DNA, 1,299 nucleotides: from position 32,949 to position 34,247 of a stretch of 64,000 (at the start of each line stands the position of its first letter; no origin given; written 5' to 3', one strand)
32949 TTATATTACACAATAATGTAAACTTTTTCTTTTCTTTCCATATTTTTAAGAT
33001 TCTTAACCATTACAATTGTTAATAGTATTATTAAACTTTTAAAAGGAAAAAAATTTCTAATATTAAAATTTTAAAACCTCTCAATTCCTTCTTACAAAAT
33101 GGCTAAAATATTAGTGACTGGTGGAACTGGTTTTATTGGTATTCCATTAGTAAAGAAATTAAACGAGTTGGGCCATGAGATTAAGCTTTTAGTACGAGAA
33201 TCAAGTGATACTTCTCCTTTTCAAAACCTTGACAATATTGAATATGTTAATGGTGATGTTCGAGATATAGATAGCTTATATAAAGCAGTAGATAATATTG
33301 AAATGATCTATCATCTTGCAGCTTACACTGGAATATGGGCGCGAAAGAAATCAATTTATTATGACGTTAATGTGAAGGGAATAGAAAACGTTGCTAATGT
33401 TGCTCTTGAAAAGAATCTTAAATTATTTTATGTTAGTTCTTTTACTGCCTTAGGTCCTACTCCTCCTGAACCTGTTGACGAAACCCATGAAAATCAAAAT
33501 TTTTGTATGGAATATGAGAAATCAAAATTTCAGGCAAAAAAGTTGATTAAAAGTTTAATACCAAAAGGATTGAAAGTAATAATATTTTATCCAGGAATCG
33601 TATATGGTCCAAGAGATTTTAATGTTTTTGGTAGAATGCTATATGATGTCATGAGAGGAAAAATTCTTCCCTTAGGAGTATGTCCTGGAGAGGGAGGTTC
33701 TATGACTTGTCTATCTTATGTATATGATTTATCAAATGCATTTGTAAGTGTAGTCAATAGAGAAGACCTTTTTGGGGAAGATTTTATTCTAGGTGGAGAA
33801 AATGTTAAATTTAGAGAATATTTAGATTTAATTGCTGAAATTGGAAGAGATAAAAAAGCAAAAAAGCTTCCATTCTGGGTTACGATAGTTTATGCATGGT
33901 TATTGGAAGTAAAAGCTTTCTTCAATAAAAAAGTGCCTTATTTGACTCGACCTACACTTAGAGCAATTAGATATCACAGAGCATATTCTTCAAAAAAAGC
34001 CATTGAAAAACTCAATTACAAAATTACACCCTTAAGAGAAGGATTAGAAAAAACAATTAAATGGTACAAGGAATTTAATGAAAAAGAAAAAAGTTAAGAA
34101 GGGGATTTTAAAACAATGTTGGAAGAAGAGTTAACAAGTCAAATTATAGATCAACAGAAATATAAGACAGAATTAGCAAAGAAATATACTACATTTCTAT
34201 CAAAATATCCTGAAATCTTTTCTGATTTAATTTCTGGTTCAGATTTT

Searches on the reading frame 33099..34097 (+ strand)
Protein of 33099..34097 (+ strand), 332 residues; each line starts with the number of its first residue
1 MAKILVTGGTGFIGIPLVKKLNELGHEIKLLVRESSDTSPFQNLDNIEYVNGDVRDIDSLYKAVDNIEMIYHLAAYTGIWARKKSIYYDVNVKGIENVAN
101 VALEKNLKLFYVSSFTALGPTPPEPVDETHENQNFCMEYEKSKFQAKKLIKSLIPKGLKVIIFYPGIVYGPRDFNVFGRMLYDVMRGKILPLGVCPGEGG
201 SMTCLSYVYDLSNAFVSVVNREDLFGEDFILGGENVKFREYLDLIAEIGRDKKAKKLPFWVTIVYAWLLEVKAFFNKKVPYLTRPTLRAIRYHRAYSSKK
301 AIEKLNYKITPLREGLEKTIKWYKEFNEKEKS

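Call 50: search_protein_families(library=pfam, proteins=[window:33099-34097:+], max_evalue=0.0001)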
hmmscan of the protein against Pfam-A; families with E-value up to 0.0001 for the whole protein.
window:33099-34097:+ (332 aa): 8 families
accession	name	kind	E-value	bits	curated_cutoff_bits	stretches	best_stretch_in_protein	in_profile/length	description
PF01370.27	Epimerase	-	1.3e-27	97.3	20.9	1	4-223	1-229/240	NAD dependent epimerase/dehydratase family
PF01073.25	3Beta_HSD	-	3.4e-22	79.2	22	1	5-175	1-188/280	3-beta hydroxysteroid dehydrogenase/isomerase family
PF07993.18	NAD_binding_4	-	2.5e-17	63.3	20.1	1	62-170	84-209/258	Male sterility protein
PF16363.11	GDP_Man_Dehyd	-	1.2e-14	54.9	27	1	5-172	1-187/332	GDP-mannose 4,6 dehydratase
PF04321.23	RmlD_sub_bind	-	3.5e-13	49.7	27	1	3-184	2-167/287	RmlD substrate binding domain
PF13460.12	NAD_binding_10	-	6.5e-13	49.4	27.2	1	8-167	1-145/184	NAD(P)H-binding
PF05368.20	NmrA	-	5.5e-09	36.5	27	1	3-116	4-108/298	NmrA-like family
PF02719.21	Polysacc_synt_2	-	2.5e-08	33.9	20.2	1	4-114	1-128/293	Polysaccharide biosynthesis protein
